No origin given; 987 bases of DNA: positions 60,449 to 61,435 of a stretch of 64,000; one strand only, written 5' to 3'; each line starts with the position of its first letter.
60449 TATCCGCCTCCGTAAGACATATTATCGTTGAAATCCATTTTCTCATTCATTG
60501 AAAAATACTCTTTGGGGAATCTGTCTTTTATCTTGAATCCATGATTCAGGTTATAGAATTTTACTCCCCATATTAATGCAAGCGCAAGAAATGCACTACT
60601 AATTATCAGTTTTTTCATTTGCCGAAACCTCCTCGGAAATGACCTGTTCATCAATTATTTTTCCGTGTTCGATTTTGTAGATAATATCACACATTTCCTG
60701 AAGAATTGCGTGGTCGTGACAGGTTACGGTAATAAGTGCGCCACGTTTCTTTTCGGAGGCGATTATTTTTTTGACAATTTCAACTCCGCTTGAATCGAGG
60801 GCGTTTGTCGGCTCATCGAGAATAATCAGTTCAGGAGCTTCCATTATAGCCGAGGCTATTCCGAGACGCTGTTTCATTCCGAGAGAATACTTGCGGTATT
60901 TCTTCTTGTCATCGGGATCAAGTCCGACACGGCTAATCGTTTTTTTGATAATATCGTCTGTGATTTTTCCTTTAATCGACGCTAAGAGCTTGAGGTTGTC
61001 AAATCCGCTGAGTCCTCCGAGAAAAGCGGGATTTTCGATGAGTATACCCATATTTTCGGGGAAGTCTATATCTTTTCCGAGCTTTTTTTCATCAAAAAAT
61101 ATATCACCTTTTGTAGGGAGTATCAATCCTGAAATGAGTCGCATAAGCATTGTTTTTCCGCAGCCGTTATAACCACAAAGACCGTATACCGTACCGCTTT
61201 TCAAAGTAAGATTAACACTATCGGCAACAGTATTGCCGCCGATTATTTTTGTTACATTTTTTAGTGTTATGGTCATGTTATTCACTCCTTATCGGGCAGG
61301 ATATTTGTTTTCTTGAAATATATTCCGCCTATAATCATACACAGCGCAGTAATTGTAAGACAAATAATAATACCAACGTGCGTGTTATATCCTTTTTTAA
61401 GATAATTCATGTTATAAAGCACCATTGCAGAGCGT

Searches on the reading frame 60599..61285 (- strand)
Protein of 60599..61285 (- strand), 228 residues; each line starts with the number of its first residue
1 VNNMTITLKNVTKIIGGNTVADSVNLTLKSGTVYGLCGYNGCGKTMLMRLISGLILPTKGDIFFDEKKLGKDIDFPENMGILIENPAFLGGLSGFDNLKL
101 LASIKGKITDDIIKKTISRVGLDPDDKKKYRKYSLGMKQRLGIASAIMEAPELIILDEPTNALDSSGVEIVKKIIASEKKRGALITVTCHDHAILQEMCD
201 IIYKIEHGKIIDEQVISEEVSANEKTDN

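Call 60: search_protein_families(library=pfam, proteins=[window:60599-61285:-], max_evalue=0.00001)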
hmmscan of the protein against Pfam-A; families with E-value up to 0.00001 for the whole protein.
window:60599-61285:- (228 aa): 1 family
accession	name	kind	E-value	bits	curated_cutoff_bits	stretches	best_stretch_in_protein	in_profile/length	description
PF00005.33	ABC_tran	-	4e-28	99.2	25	1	22-161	2-137/137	ABC transporter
